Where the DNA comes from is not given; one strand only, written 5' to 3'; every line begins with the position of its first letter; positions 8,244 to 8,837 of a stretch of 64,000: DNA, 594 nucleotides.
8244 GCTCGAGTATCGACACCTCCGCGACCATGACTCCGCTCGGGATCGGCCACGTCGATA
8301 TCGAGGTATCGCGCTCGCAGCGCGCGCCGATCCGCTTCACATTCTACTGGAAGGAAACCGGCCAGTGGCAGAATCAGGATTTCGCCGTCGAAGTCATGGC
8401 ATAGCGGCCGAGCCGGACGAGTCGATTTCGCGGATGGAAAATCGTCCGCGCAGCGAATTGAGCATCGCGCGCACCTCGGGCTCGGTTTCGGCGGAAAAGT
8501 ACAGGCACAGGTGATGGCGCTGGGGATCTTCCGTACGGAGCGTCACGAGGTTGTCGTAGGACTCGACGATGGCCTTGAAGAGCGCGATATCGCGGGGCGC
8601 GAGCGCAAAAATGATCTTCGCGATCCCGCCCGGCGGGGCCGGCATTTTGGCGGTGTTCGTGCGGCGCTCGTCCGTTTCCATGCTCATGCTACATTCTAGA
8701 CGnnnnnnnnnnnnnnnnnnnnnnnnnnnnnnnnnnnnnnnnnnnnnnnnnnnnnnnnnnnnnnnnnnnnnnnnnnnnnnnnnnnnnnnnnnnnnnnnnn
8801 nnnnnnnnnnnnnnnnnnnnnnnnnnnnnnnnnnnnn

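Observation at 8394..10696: DUF4911-like gene divergent from two translationally coupled half-size ArsA/Get3-type ATPases with asymmetric P-loops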

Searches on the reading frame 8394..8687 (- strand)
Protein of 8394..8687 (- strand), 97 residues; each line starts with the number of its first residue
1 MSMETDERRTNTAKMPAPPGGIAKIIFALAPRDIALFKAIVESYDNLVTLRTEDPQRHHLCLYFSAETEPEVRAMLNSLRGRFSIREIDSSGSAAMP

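Call 3: search_protein_families(library=pfam, proteins=[window:8394-8687:-], max_evalue=0.01)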
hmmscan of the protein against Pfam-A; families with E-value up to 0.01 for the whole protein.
window:8394-8687:- (97 aa): 1 family
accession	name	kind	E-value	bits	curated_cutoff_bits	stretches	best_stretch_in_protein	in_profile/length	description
PF16256.10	DUF4911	-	2.4e-14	53.6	29.3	1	29-80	3-54/57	Domain of unknown function (DUF4911)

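Call 4: search_protein_families(library=ncbifam, proteins=[window:8394-8687:-], max_evalue=0.01)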
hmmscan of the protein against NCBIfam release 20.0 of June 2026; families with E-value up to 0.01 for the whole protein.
window:8394-8687:- (97 aa): 0 families

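Call 11: find_homologous_proteins(query=window:8394-8687:-)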
Query window:8394-8687:- (97 aa): 110 proteins with E <= 0.001 among 111 candidates.
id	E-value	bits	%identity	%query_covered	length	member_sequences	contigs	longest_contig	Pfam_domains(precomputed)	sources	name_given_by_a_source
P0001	1.2e-45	171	92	91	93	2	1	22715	PF16256.11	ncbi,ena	-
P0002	1.6e-39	152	80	96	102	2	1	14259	PF16256.11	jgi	jgi:hypothetical protein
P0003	1.4e-36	142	75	98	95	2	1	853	PF16256.11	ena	-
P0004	2.0e-35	138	73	96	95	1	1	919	PF16256.11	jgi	jgi:hypothetical protein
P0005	7.9e-35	137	71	95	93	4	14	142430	PF16256.11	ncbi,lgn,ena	-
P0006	1.1e-23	101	65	79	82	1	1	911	PF16256.11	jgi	-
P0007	1.2e-23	101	74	67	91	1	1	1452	PF16256.11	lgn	-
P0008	2.9e-23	100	75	66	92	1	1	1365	PF16256.11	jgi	jgi:Domain of unknown function (DUF4911)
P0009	2.9e-23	100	68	74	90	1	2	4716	PF16256.11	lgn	-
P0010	3.8e-23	99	69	73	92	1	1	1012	PF16256.11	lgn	-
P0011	4.0e-23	99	73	68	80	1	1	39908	PF16256.11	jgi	jgi:glycerol-3-phosphate dehydrogenase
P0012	5.1e-23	99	73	68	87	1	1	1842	PF16256.11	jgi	jgi:hypothetical protein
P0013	5.9e-23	99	72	67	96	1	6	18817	PF16256.11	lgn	-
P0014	7.2e-23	98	71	72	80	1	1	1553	PF16256.11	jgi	jgi:uncharacterized protein DUF4911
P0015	1.1e-22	98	71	79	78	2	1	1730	PF16256.11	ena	-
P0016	1.2e-22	98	72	70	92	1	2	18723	PF16256.11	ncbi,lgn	-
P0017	1.2e-22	98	72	69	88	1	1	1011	PF16256.11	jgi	jgi:hypothetical protein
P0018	2.1e-22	97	58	91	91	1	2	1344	PF16256.11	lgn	-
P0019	2.8e-22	97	68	76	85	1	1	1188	PF16256.11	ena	-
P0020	3.6e-22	96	60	91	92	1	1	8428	PF16256.11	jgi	jgi:Domain of unknown function (DUF4911)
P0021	3.9e-22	96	72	69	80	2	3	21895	PF16256.11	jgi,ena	jgi:hypothetical protein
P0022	4.1e-22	96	69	72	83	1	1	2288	PF16256.11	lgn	-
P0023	4.5e-22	96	56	94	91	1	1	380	PF16256.11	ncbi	-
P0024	4.8e-22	96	72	69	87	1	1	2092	PF16256.11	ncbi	-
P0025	6.0e-22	95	70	75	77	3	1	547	PF16256.11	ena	-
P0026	6.2e-22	95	66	81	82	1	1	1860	PF16256.11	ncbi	-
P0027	7.1e-22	95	59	91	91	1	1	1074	PF16256.11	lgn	-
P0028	2.6e-21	93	73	66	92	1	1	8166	PF16256.11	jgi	jgi:Domain of unknown function (DUF4911)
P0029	2.9e-21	93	75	66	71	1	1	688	PF16256.11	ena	-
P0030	6.5e-21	92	70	69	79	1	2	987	PF16256.11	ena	-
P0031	7.7e-21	92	73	66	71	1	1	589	PF16256.11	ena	-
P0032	2.0e-20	91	73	69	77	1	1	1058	PF16256.11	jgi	jgi:Domain of unknown function (DUF4911)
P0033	3.5e-20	90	62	78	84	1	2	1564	PF16256.11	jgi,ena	-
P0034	8.2e-20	89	53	81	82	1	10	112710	PF16256.11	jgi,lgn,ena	jgi:hypothetical protein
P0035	1.3e-19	88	62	76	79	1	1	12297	PF16256.11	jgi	jgi:hypothetical protein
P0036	1.7e-19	88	70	66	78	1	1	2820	PF16256.11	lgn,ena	-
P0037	2.8e-19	87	64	72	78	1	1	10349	PF16256.11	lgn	-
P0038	3.4e-19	87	56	80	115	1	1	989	PF16256.11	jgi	jgi:uncharacterized protein DUF4911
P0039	1.1e-18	85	64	71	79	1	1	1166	PF16256.11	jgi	jgi:Domain of unknown function (DUF4911)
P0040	1.2e-18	85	64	71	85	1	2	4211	PF16256.11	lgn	-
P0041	1.9e-18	84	55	86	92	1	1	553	PF16256.11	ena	-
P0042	2.0e-18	84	58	80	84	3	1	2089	PF16256.11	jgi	jgi:hypothetical protein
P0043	2.2e-18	84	53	79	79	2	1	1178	PF16256.11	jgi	jgi:Domain of unknown function (DUF4911)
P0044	3.6e-18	83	56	75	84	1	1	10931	PF16256.11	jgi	jgi:hypothetical protein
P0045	3.6e-18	83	55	77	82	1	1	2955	PF16256.11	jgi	jgi:hypothetical protein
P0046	5.5e-18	83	64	66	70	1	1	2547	PF16256.11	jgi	jgi:hypothetical protein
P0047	5.8e-18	83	53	77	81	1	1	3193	PF16256.11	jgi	jgi:uncharacterized protein DUF4911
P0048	5.9e-18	83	60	70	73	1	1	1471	PF16256.11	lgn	-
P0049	6.5e-18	83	54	80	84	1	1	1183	PF16256.11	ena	-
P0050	7.1e-18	82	60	75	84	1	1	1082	PF16256.11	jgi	-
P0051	7.5e-18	82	61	71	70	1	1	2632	PF16256.11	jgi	jgi:Domain of unknown function (DUF4911)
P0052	8.6e-18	82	67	66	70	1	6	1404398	PF16256.11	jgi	jgi:hypothetical protein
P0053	9.0e-18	82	59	70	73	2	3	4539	PF16256.11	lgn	-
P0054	9.6e-18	82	62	71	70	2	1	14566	PF16256.11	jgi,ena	-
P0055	1.0e-17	82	59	75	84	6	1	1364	PF16256.11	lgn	-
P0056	1.3e-17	82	53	81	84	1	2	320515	PF16256.11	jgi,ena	-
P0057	1.5e-17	81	57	77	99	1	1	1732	PF16256.11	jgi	jgi:Domain of unknown function (DUF4911)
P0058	1.8e-17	81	52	77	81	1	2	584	PF16256.11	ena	-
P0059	2.3e-17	81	61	71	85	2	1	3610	PF16256.11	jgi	jgi:hypothetical protein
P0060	2.5e-17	81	59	73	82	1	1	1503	PF16256.11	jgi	-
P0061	3.2e-17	80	54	78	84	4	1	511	PF16256.11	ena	-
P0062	3.2e-17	80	61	69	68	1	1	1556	PF16256.11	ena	-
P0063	4.8e-17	80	59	71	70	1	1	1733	PF16256.11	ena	-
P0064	5.7e-17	80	52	77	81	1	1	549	PF16256.11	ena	-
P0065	5.8e-17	80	59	73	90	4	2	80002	PF16256.11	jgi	jgi:hypothetical protein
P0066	6.8e-17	79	57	70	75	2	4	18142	PF16256.11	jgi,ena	-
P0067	1.2e-16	79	61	66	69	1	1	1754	PF16256.11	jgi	jgi:hypothetical protein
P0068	1.2e-16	78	58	73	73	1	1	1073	PF16256.11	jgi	jgi:hypothetical protein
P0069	1.3e-16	78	51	93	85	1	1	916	PF16256.11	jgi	jgi:hypothetical protein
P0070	1.4e-16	78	54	76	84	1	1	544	PF16256.11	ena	-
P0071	1.4e-16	78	51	79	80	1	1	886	PF16256.11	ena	-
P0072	3.0e-16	77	55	76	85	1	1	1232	PF16256.11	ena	-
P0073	3.4e-16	77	57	74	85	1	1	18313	PF16256.11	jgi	jgi:Domain of unknown function (DUF4911)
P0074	4.1e-16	77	66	60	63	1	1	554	PF16256.11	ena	-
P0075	4.4e-16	77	62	68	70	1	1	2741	PF16256.11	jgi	jgi:hypothetical protein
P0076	4.6e-16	77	65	65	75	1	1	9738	PF16256.11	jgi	jgi:hypothetical protein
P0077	4.9e-16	77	51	86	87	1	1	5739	PF16256.11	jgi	jgi:hypothetical protein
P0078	8.8e-16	76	58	69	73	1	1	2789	PF16256.11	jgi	jgi:uncharacterized protein DUF4911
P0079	2.0e-15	75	56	72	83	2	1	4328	PF16256.11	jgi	jgi:hypothetical protein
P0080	2.4e-15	74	55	71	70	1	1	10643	PF16256.11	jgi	jgi:hypothetical protein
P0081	2.5e-15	74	53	79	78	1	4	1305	PF16256.11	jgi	jgi:hypothetical protein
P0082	2.9e-15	74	57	71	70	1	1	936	PF16256.11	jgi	jgi:hypothetical protein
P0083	4.8e-15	73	56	72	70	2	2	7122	PF16256.11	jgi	-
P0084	4.8e-15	73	64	60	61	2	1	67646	PF16256.11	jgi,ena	-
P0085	5.8e-15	73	68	58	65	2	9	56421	PF16256.11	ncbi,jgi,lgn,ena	-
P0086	7.9e-15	73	56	66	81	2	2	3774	PF16256.11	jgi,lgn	jgi:hypothetical protein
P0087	1.3e-14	72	62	62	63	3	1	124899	PF16256.11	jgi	-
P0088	1.5e-14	72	55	71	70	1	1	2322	PF16256.11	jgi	jgi:hypothetical protein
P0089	1.6e-14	72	55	73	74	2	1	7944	PF16256.11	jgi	jgi:hypothetical protein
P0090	1.6e-14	72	59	66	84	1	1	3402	PF16256.11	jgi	jgi:hypothetical protein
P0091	2.5e-14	71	60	65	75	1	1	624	PF16256.11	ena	-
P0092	3.0e-14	71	51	73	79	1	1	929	PF16256.11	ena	-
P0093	3.3e-14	71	59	65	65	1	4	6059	PF16256.11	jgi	jgi:hypothetical protein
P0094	5.0e-14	70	55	68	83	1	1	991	PF16256.11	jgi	-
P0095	6.0e-14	70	62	60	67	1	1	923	PF16256.11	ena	-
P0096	1.5e-13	69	47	75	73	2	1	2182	PF16256.11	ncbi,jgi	-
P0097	1.6e-13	68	55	64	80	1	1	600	PF16256.11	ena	-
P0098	1.9e-13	68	53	72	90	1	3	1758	PF16256.11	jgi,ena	-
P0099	1.9e-13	68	50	72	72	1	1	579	PF16256.11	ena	-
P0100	1.9e-13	68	49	72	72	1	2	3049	PF16256.11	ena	-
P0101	1.1e-12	66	48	77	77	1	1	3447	PF16256.11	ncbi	ncbi:MAG: DUF4911 domain-containing protein [Candidatus Binataceae bacterium]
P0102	1.9e-12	65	55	71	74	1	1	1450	PF16256.11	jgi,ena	-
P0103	2.1e-12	65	57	69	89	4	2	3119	PF16256.11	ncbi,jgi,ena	-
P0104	3.0e-12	64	54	67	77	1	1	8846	PF16256.11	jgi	jgi:hypothetical protein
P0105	6.9e-12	63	52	64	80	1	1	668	PF16256.11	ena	-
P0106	5.4e-11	60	49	82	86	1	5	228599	PF16256.11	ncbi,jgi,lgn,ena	jgi:hypothetical protein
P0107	8.6e-11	60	59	68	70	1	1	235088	PF16256.11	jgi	jgi:hypothetical protein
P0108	9.4e-11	60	59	58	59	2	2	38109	PF16256.11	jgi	jgi:Domain of unknown function (DUF4911)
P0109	1.8e-10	59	59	60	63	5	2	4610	PF16256.11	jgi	jgi:hypothetical protein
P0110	1.8e-9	56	41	77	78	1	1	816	PF16256.11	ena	-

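Call 13: find_encoding_contigs(protein=P0005, flank=6000, max_places=2)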
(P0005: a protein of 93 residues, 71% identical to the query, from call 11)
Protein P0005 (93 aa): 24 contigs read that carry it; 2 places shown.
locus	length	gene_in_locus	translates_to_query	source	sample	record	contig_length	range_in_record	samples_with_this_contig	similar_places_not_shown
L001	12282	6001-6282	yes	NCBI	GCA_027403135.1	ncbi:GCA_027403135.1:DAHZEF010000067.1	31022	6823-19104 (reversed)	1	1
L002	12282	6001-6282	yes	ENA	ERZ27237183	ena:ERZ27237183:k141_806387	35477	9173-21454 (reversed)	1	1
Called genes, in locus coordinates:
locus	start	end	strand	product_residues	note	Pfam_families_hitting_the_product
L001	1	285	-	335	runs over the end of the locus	PF01636:APH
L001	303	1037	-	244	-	PF02470:MlaD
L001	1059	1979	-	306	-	PF00296:Bac_luciferase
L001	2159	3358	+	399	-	PF00561:Abhydrolase_1 (faint), PF12146:Hydrolase_4 (weak)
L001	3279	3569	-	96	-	-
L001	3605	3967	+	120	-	PF05597:Phasin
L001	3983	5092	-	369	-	PF01656:CbiA (weak), PF02374:ArsA_ATPase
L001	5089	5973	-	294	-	PF01656:CbiA, PF02374:ArsA_ATPase, PF10609:ParA (weak)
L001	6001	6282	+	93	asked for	PF16256:DUF4911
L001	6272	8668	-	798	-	PF09137:Glucodextran_N, PF00723:Glyco_hydro_15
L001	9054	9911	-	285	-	PF00902:TatC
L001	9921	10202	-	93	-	PF02416:TatA_B_E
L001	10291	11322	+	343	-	PF00850:Hist_deacetyl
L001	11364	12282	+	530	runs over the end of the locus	PF16697:Yop-YscD_cpl, PF00498:FHA, PF00188:CAP (weak)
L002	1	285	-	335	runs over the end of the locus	PF01636:APH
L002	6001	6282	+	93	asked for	PF16256:DUF4911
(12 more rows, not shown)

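Call 14: find_encoding_contigs(protein=P0034, flank=6000, max_places=2)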
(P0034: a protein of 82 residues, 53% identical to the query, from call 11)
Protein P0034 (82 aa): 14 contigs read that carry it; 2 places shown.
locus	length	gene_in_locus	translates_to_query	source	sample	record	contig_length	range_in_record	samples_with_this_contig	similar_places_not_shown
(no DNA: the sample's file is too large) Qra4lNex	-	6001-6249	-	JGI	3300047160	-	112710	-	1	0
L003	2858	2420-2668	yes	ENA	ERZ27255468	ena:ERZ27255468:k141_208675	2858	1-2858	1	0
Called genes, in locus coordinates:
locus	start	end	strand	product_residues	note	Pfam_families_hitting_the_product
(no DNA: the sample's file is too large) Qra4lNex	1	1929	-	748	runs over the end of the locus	PF02225:PA (weak), PF04389:Peptidase_M28, PF04253:TFR_dimer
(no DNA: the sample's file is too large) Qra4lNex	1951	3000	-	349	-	PF00296:Bac_luciferase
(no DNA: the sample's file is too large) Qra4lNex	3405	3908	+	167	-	PF00903:Glyoxalase, PF13669:Glyoxalase_4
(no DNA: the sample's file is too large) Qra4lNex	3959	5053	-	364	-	PF01656:CbiA (weak), PF02374:ArsA_ATPase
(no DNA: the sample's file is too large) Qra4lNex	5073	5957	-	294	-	PF01656:CbiA, PF02374:ArsA_ATPase, PF10609:ParA (weak)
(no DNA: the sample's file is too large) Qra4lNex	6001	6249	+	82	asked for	PF16256:DUF4911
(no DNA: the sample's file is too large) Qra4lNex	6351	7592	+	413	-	PF02515:CoA_transf_3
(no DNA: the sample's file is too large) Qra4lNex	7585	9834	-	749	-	PF01541:GIY-YIG, PF27096:UvrC_M, PF02151:UVR, PF22920:UvrC_RNaseH, PF08459:UvrC_RNaseH_dom, PF12826:HHH_2 (weak), PF14520:HHH_5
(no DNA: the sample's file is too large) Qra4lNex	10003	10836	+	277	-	PF00106:adh_short, PF08659:KR (weak), PF23441:SDR (weak), PF13561:adh_short_C2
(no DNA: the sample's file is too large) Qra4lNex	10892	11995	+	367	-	PF03069:FmdA_AmdA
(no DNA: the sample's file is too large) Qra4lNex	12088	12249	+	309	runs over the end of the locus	PF04199:Cyclase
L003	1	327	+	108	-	?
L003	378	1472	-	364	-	PF01656:CbiA (weak), PF02374:ArsA_ATPase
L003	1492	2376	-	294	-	PF01656:CbiA, PF02374:ArsA_ATPase, PF10609:ParA (weak)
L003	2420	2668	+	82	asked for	PF16256:DUF4911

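Call 15: find_encoding_contigs(protein=P0052, flank=6000, max_places=2)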
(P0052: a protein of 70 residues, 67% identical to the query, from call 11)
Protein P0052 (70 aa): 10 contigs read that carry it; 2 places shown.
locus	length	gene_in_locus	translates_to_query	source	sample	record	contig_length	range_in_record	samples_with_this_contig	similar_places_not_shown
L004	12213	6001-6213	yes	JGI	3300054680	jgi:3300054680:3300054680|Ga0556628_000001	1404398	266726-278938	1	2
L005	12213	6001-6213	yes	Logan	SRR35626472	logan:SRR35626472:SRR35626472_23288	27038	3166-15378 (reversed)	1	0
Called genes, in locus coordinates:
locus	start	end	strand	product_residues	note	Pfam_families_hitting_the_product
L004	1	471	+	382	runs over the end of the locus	PF04909:Amidohydro_2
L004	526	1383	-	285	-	PF01569:PAP2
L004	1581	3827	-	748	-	PF02225:PA (weak), PF04389:Peptidase_M28, PF04253:TFR_dimer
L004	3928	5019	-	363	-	PF01656:CbiA (weak), PF02374:ArsA_ATPase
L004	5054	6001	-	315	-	PF01656:CbiA, PF02374:ArsA_ATPase, PF10609:ParA (weak)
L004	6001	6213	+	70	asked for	PF16256:DUF4911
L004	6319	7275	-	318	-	PF08704:GCD14, PF13847:Methyltransf_31 (weak), PF08241:Methyltransf_11 (faint), PF08242:Methyltransf_12 (weak), PF13649:Methyltransf_25 (weak)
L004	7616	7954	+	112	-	-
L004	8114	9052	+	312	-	PF07549:Sec_GG, PF02355:SecD_SecF_C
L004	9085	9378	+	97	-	-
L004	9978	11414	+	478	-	PF13401:AAA_22 (faint), PF02881:SRP54_N (weak), PF00005:ABC_tran (faint), PF06414:Zeta_toxin (faint), PF13191:AAA_16 (weak), PF00448:SRP54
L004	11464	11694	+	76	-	-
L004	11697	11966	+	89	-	PF05164:ZapA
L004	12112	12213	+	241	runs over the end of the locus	PF01812:5-FTHF_cyc-lig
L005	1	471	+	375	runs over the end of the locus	PF04909:Amidohydro_2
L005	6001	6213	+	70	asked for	PF16256:DUF4911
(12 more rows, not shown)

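Call 16: find_encoding_contigs(protein=P0106, flank=6000, max_places=2)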
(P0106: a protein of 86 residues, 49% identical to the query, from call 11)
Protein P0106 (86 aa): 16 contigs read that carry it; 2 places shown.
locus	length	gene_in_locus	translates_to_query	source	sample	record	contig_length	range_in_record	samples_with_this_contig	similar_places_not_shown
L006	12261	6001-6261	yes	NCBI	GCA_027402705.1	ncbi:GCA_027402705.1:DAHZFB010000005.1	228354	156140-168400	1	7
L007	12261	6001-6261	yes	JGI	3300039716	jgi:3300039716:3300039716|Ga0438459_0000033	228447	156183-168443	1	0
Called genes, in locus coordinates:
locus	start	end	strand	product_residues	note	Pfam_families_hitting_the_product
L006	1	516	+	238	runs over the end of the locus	PF01168:Ala_racemase_N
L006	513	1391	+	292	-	PF03807:F420_oxidored, PF14748:P5CR_dimer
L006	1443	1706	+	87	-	PF02325:CCB3_YggT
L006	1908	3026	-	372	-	PF13439:Glyco_transf_4, PF13579:Glyco_trans_4_4, PF20706:GT4-conflict, PF00534:Glycos_transf_1, PF13692:Glyco_trans_1_4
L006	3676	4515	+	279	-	PF01925:TauE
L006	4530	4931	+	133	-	PF07843:DUF1634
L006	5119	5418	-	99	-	-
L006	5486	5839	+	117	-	-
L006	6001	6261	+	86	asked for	PF16256:DUF4911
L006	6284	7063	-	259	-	PF00902:TatC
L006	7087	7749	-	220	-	-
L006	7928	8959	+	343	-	PF00850:Hist_deacetyl, PF00296:Bac_luciferase (weak)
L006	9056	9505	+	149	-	PF00903:Glyoxalase, PF12681:Glyoxalase_2 (faint), PF22677:Ble-like_N (faint)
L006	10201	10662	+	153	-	PF02142:MGS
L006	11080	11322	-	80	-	-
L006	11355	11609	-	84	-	-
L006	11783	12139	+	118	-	PF01638:HxlR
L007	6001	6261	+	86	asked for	PF16256:DUF4911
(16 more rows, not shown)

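Call 18: find_related_loci(query=A1, collection=genome_contigs, flank=6000)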
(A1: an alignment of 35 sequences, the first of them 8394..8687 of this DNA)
Query A1 (97 aa) in genome_contigs; peptide patterns used: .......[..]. (x = any residue, [..] = any of these).
57 stretches matched a pattern; 56 encode a relative of the query (tblastn E <= 1e-3); 56 distinct loci.
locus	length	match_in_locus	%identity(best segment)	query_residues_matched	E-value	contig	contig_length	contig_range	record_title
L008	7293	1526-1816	69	1-97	1e-41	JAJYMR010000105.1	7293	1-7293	MAG: Deltaproteobacteria bacterium isolate DBS2-4.bin15 NODE_18611_length_7293_cov_2.32389, whole genome shotgun sequenc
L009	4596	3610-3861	63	11-92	1e-28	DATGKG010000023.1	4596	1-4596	MAG TPA_asm: Candidatus Binataceae bacterium isolate SMAG_U9853 k141_3857, whole genome shotgun sequence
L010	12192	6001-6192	77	25-88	4e-28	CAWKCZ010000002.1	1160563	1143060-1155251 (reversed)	MAG: uncultured delta proteobacterium isolate MFD05502.bin.2.98 genome assembly, contig: contig_21506, whole genome shot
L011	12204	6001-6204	72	25-92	7e-28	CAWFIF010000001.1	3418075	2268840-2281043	MAG: uncultured delta proteobacterium isolate MFD02248.bin.1.46 genome assembly, contig: contig_107, whole genome shotgu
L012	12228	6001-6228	63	16-91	3e-27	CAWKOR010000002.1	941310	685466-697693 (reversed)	MAG: uncultured delta proteobacterium isolate MFD04944.bin.1.36 genome assembly, contig: contig_20355, whole genome shot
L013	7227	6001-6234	62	10-88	1e-26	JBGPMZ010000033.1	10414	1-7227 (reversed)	MAG: Candidatus Binataceae bacterium isolate OBJ_0618_7090110_226 k141_9585828_length_10414_cov_21.6209, whole genome sh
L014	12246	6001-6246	59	9-88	4e-26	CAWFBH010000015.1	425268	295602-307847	MAG: uncultured delta proteobacterium isolate MFD02248.bin.2.83 genome assembly, contig: contig_54184, whole genome shot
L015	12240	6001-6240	56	8-89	2e-25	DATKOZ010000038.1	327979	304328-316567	MAG TPA_asm: Candidatus Binataceae bacterium isolate SMAG_U14778 k141_3257907, whole genome shotgun sequence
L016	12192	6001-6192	69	25-88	2e-25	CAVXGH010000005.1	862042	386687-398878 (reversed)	MAG: uncultured delta proteobacterium isolate MFD05512.bin.1.184 genome assembly, contig: contig_19330, whole genome sho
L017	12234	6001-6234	55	19-96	3e-23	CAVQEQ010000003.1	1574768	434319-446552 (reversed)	MAG: uncultured delta proteobacterium isolate MFD04434.bin.1.46 genome assembly, contig: contig_3119, whole genome shotg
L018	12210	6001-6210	59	19-88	4e-23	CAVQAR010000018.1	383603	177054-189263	MAG: uncultured delta proteobacterium isolate MFD09286.bin.2.47 genome assembly, contig: contig_47251, whole genome shot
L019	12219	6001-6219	56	19-91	4e-23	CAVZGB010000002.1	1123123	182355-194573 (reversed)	MAG: uncultured delta proteobacterium isolate MFD05521.bin.1.220 genome assembly, contig: contig_13144, whole genome sho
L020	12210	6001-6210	59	19-88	4e-23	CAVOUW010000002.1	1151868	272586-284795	MAG: uncultured delta proteobacterium isolate MFD10064.bin.1.24 genome assembly, contig: contig_896, whole genome shotgu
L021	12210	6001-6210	57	19-88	7e-23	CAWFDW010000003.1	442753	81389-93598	MAG: uncultured delta proteobacterium isolate MFD05513.bin.2.169 genome assembly, contig: contig_24969, whole genome sho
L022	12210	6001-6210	57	19-88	8e-23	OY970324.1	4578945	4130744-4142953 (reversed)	MAG: uncultured delta proteobacterium isolate MFD05502.bin.1.132 genome assembly, chromosome: 1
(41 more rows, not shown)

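Call 33: find_encoding_contigs(protein=P0085, flank=6000, max_places=2)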
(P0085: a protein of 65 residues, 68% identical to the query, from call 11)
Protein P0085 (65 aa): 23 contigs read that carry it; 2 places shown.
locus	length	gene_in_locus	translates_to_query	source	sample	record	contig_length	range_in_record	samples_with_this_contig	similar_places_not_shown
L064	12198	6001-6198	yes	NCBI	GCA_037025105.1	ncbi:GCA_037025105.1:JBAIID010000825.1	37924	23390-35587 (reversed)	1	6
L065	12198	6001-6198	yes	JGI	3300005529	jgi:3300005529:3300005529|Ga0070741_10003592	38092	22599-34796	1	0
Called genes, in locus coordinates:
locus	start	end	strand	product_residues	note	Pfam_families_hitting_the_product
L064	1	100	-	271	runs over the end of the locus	PF00378:ECH_1, PF16113:ECH_2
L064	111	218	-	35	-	-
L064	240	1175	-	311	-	PF00135:COesterase, PF20434:BD-FAE, PF07859:Abhydrolase_3, PF00326:Peptidase_S9 (weak)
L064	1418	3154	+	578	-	PF02129:Peptidase_S15, PF08530:PepX_C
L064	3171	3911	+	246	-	PF02348:CTP_transf_3, PF12804:NTP_transf_3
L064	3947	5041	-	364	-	PF01656:CbiA (weak), PF02374:ArsA_ATPase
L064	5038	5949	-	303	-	PF01656:CbiA, PF02374:ArsA_ATPase, PF10609:ParA (weak), PF13614:AAA_31 (weak)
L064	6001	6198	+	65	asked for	PF16256:DUF4911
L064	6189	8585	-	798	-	PF09137:Glucodextran_N, PF00723:Glyco_hydro_15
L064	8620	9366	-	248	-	PF00902:TatC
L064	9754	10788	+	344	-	PF00850:Hist_deacetyl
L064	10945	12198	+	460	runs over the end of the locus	PF16697:Yop-YscD_cpl, PF00498:FHA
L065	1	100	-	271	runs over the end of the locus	PF00378:ECH_1, PF16113:ECH_2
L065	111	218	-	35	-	-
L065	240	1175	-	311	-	PF00135:COesterase, PF20434:BD-FAE, PF07859:Abhydrolase_3, PF00326:Peptidase_S9 (weak)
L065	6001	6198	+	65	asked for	PF16256:DUF4911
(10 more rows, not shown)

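Call 34: find_encoding_contigs(protein=P0096, flank=6000, max_places=2)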
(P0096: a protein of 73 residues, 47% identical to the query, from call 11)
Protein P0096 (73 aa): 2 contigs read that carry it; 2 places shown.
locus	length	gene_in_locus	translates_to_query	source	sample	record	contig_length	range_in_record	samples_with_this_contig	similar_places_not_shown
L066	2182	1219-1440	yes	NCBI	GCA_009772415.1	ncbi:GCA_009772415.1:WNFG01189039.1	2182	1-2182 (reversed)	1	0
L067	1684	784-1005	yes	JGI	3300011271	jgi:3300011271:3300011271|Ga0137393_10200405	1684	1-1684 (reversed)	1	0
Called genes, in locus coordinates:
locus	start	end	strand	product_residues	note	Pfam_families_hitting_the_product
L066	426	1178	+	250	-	PF00902:TatC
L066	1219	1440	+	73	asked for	PF16256:DUF4911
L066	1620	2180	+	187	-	?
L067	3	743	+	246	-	?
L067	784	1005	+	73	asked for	PF16256:DUF4911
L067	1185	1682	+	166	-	?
